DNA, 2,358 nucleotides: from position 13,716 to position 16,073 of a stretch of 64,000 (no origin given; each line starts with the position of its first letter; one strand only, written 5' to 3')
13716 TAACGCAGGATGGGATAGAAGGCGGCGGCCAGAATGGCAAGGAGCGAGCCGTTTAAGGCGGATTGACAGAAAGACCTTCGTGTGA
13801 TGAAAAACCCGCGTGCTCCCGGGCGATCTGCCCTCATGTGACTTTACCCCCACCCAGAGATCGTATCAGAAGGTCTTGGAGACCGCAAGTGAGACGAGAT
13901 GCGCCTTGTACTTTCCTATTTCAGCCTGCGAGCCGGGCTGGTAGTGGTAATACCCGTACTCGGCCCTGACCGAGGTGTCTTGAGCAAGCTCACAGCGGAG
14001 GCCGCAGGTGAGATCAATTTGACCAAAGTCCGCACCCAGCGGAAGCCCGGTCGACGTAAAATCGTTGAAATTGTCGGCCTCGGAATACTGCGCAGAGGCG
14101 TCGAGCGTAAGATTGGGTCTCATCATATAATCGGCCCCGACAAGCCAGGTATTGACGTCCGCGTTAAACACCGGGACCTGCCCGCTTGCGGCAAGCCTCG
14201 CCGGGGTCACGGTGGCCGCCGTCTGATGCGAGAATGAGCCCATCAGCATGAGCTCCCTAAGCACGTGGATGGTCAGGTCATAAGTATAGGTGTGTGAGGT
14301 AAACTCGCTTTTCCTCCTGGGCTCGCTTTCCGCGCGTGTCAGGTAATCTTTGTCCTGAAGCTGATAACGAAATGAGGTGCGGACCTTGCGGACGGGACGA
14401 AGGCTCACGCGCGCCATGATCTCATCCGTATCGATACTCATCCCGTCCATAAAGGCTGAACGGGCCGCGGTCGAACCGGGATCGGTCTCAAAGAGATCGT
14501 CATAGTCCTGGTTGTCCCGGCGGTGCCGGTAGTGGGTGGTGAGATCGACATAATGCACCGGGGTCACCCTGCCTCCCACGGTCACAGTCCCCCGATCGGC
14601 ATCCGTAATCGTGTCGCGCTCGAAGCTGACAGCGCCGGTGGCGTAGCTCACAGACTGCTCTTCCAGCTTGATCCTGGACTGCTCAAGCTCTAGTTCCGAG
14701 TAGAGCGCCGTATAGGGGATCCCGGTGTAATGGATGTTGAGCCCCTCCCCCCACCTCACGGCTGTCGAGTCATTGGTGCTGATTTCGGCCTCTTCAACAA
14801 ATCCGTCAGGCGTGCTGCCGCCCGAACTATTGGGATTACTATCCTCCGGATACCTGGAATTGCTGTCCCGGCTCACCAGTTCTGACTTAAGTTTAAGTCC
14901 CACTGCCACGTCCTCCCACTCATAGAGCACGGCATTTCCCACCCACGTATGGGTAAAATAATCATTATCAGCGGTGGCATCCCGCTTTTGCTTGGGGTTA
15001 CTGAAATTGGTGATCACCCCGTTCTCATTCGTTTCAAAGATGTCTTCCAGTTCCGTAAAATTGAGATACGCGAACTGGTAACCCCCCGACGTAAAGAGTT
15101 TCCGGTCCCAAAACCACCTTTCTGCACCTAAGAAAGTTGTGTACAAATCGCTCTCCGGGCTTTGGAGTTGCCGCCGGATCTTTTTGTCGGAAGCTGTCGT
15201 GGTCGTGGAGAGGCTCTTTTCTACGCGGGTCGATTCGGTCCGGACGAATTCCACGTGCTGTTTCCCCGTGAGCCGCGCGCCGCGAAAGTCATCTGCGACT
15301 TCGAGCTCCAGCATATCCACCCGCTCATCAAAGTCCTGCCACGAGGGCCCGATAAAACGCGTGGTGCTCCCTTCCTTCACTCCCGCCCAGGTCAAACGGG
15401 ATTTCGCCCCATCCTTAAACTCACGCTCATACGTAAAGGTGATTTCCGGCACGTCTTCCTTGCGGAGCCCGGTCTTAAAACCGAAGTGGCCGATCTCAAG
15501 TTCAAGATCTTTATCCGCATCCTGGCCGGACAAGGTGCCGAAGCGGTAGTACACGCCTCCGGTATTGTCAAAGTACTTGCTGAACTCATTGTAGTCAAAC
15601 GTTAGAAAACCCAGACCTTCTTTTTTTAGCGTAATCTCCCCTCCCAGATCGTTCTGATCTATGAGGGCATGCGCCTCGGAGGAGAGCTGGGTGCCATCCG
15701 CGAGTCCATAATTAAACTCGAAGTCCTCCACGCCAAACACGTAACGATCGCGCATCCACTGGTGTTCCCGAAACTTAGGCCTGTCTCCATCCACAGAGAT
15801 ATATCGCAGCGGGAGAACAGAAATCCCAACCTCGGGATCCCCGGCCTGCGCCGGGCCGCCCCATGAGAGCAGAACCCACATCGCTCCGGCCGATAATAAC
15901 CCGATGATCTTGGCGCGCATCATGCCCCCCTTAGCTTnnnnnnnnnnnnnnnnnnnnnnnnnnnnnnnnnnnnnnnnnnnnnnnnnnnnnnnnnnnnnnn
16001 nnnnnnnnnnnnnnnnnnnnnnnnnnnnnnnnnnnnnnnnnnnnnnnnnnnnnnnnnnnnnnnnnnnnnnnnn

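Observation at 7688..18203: Composite gene cluster: a Rieske/cyt b complex, two extra quinol-oxidoreductase modules, five multiheme cytochromes and an outer-membrane beta-barrel, led by hemA (candidate extracellular electron-transfer system)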

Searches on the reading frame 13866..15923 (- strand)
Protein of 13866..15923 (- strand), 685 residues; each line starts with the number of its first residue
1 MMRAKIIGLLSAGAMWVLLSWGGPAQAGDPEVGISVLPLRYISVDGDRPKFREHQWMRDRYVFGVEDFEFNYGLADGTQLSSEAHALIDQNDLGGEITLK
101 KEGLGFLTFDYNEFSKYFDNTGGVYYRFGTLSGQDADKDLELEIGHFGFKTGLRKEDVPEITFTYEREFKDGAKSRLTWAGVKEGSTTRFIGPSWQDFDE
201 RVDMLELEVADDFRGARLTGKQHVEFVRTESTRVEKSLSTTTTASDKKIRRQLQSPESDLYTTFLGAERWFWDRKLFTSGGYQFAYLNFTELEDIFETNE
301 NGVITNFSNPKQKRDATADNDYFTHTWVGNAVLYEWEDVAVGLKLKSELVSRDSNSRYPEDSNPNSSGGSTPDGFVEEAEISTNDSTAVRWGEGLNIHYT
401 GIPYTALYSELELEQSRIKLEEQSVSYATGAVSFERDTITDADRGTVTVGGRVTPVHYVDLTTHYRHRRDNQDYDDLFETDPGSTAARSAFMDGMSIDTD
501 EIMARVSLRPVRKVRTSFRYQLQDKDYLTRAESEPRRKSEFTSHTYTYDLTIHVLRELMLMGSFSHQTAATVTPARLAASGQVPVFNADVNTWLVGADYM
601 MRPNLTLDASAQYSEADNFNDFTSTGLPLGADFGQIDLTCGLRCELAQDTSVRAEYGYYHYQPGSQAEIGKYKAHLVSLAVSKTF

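Call 4: search_protein_families(library=pfam, proteins=[window:13866-15923:-], max_evalue=0.01)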
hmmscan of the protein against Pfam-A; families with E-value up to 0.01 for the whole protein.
window:13866-15923:- (685 aa): 1 family
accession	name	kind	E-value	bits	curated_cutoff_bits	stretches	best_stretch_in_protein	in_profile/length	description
PF13505.12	OMP_b-brl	-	7.1e-05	23.5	28.7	0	640-685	134-175/175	Outer membrane protein beta-barrel domain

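Call 5: search_protein_families(library=ncbifam, proteins=[window:13866-15923:-], max_evalue=0.01)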
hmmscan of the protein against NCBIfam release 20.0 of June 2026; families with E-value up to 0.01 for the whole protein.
window:13866-15923:- (685 aa): 0 families

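Call 6: find_encoding_contigs(protein=window:13866-15923:-, flank=10000, max_places=6)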
Protein window:13866-15923:- (685 aa): no gene with exactly this product is on record in the collection.

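Call 8: find_homologous_proteins(query=window:13866-15923:-, max_evalue=0.001)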
Query window:13866-15923:- (685 aa): 96 proteins with E <= 0.001 among 8000 candidates.
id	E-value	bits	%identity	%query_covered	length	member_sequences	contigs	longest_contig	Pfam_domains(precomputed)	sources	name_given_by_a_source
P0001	0.0e+0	1572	100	100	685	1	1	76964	-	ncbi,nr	ncbi:MAG: hypothetical protein HYY14_02945 [Candidatus Omnitrophica bacterium]|nr:hypothetical prote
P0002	3.2e-230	784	53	100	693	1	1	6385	-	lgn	-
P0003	1.0e-226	773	53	100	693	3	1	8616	-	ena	-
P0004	2.8e-226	771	53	100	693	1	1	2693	-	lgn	-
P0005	1.8e-224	765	52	99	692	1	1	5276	-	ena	-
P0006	1.5e-222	759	52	100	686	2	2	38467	-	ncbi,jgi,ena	-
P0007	1.3e-220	752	52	99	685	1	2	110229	-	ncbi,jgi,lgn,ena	-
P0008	1.8e-219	749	52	100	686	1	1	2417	-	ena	-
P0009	2.3e-219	748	53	96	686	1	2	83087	-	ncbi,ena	-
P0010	3.9e-218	744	50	96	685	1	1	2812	-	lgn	-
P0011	1.6e-217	742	51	99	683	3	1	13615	-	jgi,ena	-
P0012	1.9e-214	732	51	100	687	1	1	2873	-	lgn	-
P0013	2.6e-213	728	50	99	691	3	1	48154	-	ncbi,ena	-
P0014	3.8e-213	728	51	100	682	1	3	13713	-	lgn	-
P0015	6.3e-212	724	51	96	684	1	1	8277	-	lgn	-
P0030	8.5e-206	703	49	99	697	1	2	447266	-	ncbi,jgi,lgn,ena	-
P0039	1.6e-197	676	48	96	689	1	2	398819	-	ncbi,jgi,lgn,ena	-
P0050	4.1e-194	665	47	96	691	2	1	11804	-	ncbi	-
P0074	4.4e-166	572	40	99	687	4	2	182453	-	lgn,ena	-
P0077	4.3e-162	559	42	96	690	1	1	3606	-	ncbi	-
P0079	1.3e-159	551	39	99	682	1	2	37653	-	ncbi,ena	-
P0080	1.2e-157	544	41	99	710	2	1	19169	-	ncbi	-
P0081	1.4e-157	544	41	99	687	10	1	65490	-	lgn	-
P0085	1.7e-149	517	39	95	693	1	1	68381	-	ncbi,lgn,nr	ncbi:MAG: hypothetical protein HZC17_03995 [Candidatus Omnitrophica bacterium]|nr:hypothetical prote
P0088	6.6e-136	472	38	99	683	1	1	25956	-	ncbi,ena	-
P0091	1.8e-128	448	37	96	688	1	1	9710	-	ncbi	-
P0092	2.2e-127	444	38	93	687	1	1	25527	-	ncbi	-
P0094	5.5e-72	261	28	99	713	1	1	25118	-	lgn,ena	-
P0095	1.7e-70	256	29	99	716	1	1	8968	-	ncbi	-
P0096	9.9e-38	148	25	98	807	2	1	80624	PF07635.17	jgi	jgi:mono/diheme cytochrome c family protein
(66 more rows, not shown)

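Call 10: find_encoding_contigs(protein=P0030, flank=10000, max_places=2)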
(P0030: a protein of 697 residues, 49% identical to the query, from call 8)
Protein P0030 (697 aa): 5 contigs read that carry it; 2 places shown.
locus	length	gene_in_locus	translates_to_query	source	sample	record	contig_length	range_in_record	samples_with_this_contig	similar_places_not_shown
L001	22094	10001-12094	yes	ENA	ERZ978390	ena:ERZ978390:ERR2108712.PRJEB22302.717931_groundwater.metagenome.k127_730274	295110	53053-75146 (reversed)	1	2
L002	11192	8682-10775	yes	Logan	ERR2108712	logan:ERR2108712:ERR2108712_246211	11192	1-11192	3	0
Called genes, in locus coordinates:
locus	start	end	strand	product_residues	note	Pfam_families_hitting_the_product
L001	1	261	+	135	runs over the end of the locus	PF04892:VanZ-LLP1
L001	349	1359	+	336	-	PF01210:NAD_Gly3P_dh_N, PF03807:F420_oxidored (weak), PF07479:NAD_Gly3P_dh_C, PF20618:GPD_NAD_C_bact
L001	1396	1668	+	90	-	PF00216:Bac_DNA_binding, PF18291:HU-HIG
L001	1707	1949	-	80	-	-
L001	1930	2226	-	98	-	-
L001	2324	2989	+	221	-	PF00027:cNMP_binding, PF13545:HTH_Crp_2, PF00325:Crp (weak), PF12840:HTH_20 (faint)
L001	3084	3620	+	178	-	PF01814:Hemerythrin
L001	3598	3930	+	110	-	-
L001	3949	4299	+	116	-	-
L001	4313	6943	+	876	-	PF00690:Cation_ATPase_N, PF00122:E1-E2_ATPase, PF00702:Hydrolase, PF13246:Cation_ATPase, PF08282:Hydrolase_3 (faint), PF00689:Cation_ATPase_C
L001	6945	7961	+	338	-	PF07731:Cu-oxidase_2 (faint), PF07732:Cu-oxidase_3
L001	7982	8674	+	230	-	PF14686:fn3_3 (weak), PF13620:CarboxypepD_reg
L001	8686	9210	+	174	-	PF27139:Aq_1264_TM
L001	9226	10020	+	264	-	PF14522:Cytochrome_C7 (faint), PF22113:Mtrc-MtrF_II-IV_dom (faint), PF22678:Cytochrom_c_NrfB-like (faint), PF14537:Cytochrom_c3_2 (faint), PF09699:Paired_CXXCH_1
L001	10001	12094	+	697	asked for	-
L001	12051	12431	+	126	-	-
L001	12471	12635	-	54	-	-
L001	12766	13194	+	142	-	PF09969:DUF2203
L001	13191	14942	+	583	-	PF01558:POR, PF01855:POR_N, PF17147:PFOR_II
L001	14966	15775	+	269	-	PF02775:TPP_enzyme_C, PF12367:PFO_beta_C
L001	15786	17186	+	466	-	PF00206:Lyase_1, PF10415:FumaraseC_C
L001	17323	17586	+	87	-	PF04014:MazE_antitoxin, PF15937:PrlF_antitoxin (weak)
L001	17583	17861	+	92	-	-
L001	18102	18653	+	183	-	PF10543:ORF6N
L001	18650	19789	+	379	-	PF20582:UPF0758_N (faint), PF17761:DUF1016_N, PF00565:SNase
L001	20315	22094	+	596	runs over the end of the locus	PF09491:RE_AlwI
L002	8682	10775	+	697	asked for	-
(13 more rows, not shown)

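Call 11: find_encoding_contigs(protein=P0074, flank=10000, max_places=2)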
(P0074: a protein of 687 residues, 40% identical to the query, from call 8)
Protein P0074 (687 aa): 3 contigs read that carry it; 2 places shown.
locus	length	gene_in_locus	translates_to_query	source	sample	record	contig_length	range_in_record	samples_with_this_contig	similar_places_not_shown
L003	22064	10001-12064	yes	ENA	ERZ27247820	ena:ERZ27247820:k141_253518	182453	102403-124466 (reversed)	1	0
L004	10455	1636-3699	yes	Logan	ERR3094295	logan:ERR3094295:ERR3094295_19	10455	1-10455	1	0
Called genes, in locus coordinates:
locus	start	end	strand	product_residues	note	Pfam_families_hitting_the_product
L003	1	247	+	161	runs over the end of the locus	PF01814:Hemerythrin (weak)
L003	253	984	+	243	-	PF13189:Cytidylate_kin2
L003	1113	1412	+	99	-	-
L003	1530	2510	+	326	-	PF00582:Usp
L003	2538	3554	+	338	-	PF00389:2-Hacid_dh, PF02826:2-Hacid_dh_C, PF01262:AlaDh_PNT_C (weak)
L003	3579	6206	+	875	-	PF02861:Clp_N, PF23569:NBD_SMAX1, PF00004:AAA, PF17871:AAA_lid_9, PF00004:AAA, PF07724:AAA_2, PF07728:AAA_5, PF10431:ClpB_D2-small, +7 more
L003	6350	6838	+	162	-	PF04073:tRNA_edit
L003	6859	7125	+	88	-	-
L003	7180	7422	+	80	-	-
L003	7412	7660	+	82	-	-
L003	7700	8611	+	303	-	PF00989:PAS, PF13188:PAS_8 (weak), PF08448:PAS_4, PF13426:PAS_9, PF08447:PAS_3, PF00990:GGDEF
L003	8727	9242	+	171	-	PF27139:Aq_1264_TM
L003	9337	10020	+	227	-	PF14522:Cytochrome_C7 (faint), PF22113:Mtrc-MtrF_II-IV_dom (faint), PF14537:Cytochrom_c3_2 (faint), PF22678:Cytochrom_c_NrfB-like (faint), PF09699:Paired_CXXCH_1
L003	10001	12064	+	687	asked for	-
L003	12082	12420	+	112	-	-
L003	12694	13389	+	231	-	PF16258:DUF4912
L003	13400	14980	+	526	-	PF03065:Glyco_hydro_57, PF09210:BE_C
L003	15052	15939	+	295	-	PF00768:Peptidase_S11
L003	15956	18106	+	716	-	PF11329:DUF3131 (weak), PF10091:Glycoamylase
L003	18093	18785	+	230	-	PF02578:Cu-oxidase_4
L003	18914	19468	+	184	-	PF08207:EFP_N, PF01132:EFP, PF09285:Elong-fact-P_C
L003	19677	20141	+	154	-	PF01668:SmpB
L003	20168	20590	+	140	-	PF01842:ACT (faint)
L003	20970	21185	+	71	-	-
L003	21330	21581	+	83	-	PF12844:HTH_19 (weak), PF01381:HTH_3, PF13560:HTH_31 (weak)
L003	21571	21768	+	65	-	-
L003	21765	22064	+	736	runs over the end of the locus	PF09250:Prim-Pol, PF08708:PriCT_1, PF08706:D5_N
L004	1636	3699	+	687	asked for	-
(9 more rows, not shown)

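Call 16: find_related_loci(query=A2, collection=genome_contigs, flank=10000)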
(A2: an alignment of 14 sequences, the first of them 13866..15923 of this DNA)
Query A2 (685 aa) in genome_contigs; peptide patterns used: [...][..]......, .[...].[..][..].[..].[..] (x = any residue, [..] = any of these).
62 stretches matched a pattern; 15 encode a relative of the query (tblastn E <= 1e-3); 14 distinct loci.
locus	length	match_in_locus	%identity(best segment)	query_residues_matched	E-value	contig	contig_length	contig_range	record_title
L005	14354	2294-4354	52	1-685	0e+0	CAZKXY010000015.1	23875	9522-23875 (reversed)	MAG TPA_asm: uncultured Planctomycetales bacterium isolate binchicken_co21_270 genome assembly, contig: NODE_985_length_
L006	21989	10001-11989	53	25-685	0e+0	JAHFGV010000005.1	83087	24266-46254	MAG: Candidatus Omnitrophota bacterium isolate nzgw323 NODE_169_length_83088_cov_7.321308, whole genome shotgun sequence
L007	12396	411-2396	48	25-685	0e+0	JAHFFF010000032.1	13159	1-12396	MAG: Candidatus Omnitrophota bacterium isolate nzgw286 NODE_3086_length_13160_cov_5.144643, whole genome shotgun sequenc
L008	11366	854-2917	48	1-685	0e+0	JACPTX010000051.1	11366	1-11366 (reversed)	MAG: Candidatus Omnitrophota bacterium isolate NC_groundwater_743_Ag_S-0.65um_67_24 S37_SO-6_scaffold_554186, whole geno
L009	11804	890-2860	47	30-685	0e+0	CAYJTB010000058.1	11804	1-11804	MAG TPA_asm: uncultured bacterium isolate ERP125453_co1_402 genome assembly, contig: NODE_6161_length_11804_cov_9.316282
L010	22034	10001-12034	45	2-685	0e+0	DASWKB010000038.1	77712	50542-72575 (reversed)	MAG TPA_asm: bacterium isolate SMAG_U2911 k141_2780682, whole genome shotgun sequence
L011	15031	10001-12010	45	27-681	0e+0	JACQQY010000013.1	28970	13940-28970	MAG: Candidatus Omnitrophota bacterium isolate NC_groundwater_1345_Ag_S-0.2um_53_61 S_p2_S4_coassembly_k141_284195, whol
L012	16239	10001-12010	49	6-685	0e+0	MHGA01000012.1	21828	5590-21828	MAG: Omnitrophica WOR_2 bacterium GWA2_63_20 gwa2_scaffold_20205, whole genome shotgun sequence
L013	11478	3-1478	49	196-685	7e-148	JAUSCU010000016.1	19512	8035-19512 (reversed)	MAG: Candidatus Omnitrophota bacterium isolate E14_concoct.bin.167_sub E14_k141_1194028, whole genome shotgun sequence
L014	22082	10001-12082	50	9-685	0e+0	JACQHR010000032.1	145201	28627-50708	MAG: Candidatus Omnitrophota bacterium isolate NC_groundwater_1104_Ag_S2p5_61_386 S_2p5_S6_coassembly_k141_3512832, whol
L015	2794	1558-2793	44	9-409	1e-104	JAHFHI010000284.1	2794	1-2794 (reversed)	MAG: Candidatus Omnitrophota bacterium isolate nzgw335 NODE_128752_length_2795_cov_2.238968, whole genome shotgun sequen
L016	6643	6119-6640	51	24-197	3e-54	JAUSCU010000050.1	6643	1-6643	MAG: Candidatus Omnitrophota bacterium isolate E14_concoct.bin.167_sub E14_k141_1026598, whole genome shotgun sequence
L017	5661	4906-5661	38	2-241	3e-46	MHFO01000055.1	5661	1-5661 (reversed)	MAG: Omnitrophica bacterium RIFCSPLOWO2_01_FULL_50_24 rifcsplowo2_01_scaffold_41517, whole genome shotgun sequence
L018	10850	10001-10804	34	43-301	4e-36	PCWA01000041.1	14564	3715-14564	MAG: Candidatus Omnitrophica bacterium CG11_big_fil_rev_8_21_14_0_20_42_13 CG11_8_21_14_0.20_scaffold_2551_c, whole geno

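Call 29: search_solved_structures(query=A1, max_evalue=10)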
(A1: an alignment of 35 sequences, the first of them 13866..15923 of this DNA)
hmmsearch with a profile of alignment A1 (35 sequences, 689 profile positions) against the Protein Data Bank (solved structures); distinct sequences matched with E-value up to 10: 0.

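Call 31: predict_structure(alignment_id=A1)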
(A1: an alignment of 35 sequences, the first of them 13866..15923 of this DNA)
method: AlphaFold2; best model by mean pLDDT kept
length: 685 residues; sequences in the alignment: 35
mean_pLDDT: 89.8   pTM: 0.80
mean pLDDT of the five models: 89.8, 87.3, 86.8, 86.1, 85.1
residues with pLDDT >= 90: 462; 70-90: 173; 50-70: 38; < 50: 12
segments of 3 or more residues with pLDDT < 50: 1-5, 20-26
pLDDT, mean of each block of 10 residues (from residue 1): 51 56 55 92 95 93 93 89 92 94 93 94 85 85 96 88 97 86 90 92 97 92 98 92 88 97 97 93 97 93 88 92 97 92 97 93 86 84 93 96 95 94 74 82 96 95 97 88 55 91 97 95 95 86 98 94 97 80 86 97 95 93 74 95 93 97 88 97 92
secondary structure, 60 per line:
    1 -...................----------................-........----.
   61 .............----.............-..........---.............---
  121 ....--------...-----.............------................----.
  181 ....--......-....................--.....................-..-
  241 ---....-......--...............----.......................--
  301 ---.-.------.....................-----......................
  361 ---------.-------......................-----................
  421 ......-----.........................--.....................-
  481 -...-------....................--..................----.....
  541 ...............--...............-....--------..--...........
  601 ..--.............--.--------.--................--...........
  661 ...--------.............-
elements in order: H2-20 E31-46 H48-55 E60-73 E78-87 E92-101 E105-117 E121-124 E133-135 E141-153 E160-175 E180-184 E187-192 E194-213 E216-236 H244-247 E249-254 E257-271 E276-298 E313-333 E339-360 E378-399 E405-426 E432-456 E459-479 E492-511 E514-531 E536-555 E558-572 H574-577 E590-602 E605-617 E632-647 E650-663 E672-684

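Call 51: search_protein_families(library=pfam, proteins=[L014:6727-8022:+, L014:8090-8689:+, L014:12289-13215:+, L014:13247-13771:+, L014:13776-16040:+, L014:15749-16870:+, L014:16867-18240:+, L014:17721-18761:+], max_evalue=0.001)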
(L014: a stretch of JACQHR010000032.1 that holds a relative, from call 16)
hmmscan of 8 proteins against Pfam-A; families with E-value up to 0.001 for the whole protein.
L014:6727-8022:+ (431 aa): 0 families

L014:8090-8689:+ (199 aa): 0 families

L014:12289-13215:+ (308 aa): 1 family
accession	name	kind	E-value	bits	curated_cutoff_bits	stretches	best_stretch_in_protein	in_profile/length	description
PF01145.31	Band_7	-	2.6e-33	116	23.6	1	63-228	2-170/176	SPFH domain / Band 7 family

L014:13247-13771:+ (174 aa): 4 families
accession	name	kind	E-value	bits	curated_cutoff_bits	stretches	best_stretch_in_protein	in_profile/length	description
PF14522.11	Cytochrome_C7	-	1.1e-11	44.8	24.8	2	115-174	1-67/67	Cytochrome c7 and related cytochrome c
PF02085.21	Cytochrom_CIII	-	2.2e-09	38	22.9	1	27-79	11-56/101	Class III cytochrome C family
PF14537.11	Cytochrom_c3_2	-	5.6e-07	30.4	25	1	44-134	2-64/79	Cytochrome c3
PF09699.15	Paired_CXXCH_1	-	6.9e-05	22.9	20.6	0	69-86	6-23/41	Doubled CXXCH motif (Paired_CXXCH_1)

L014:13776-16040:+ (754 aa): 3 families
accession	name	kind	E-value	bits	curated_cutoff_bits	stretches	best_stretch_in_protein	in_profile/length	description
PF00384.28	Molybdopterin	-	1.1e-22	81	24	1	105-497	1-341/353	Molybdopterin oxidoreductase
PF04879.21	Molybdop_Fe4S4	-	3.7e-15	56.1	22.7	1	49-102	2-55/55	Molybdopterin oxidoreductase Fe4S4 domain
PF01568.27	Molydop_binding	-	2.2e-14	53.9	26.8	1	661-745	30-107/110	Molydopterin dinucleotide binding domain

L014:15749-16870:+ (373 aa): 10 families
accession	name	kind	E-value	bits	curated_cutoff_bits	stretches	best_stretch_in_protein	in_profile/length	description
PF13247.11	Fer4_11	-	2.8e-11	43.9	26.2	1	209-270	4-67/100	4Fe-4S dicluster domain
PF13237.11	Fer4_10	-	3.5e-10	40.1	25.5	1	213-258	7-53/53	4Fe-4S dicluster domain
PF12838.12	Fer4_7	-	1.3e-09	38.9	27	1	246-332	1-52/52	4Fe-4S dicluster domain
PF13187.11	Fer4_9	-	1.8e-08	34.7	27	1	246-333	1-52/52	4Fe-4S dicluster domain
PF12797.12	Fer4_2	-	1.1e-07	31.8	24.5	2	151-170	1-20/22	4Fe-4S binding domain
PF13534.11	Fer4_17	-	9.6e-07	29.7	22.2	0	246-298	1-50/61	4Fe-4S dicluster domain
PF12837.12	Fer4_6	-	3.5e-06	27.2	25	0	246-259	8-21/24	4Fe-4S binding domain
PF13183.11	Fer4_8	-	4e-06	27.7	27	0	157-229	2-66/68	4Fe-4S dicluster domain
PF00037.32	Fer4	-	8e-06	25.9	21.1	0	154-170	2-18/24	4Fe-4S binding domain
PF13484.11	Fer4_16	-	0.00071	20.7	30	0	323-360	7-45/66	4Fe-4S double cluster binding domain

L014:16867-18240:+ (457 aa): 1 family
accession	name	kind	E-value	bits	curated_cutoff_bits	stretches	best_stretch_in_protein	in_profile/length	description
PF03916.19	NrfD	-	8.5e-38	131.2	25.8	1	52-370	2-309/313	Polysulphide reductase, NrfD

L014:17721-18761:+ (346 aa): 0 families
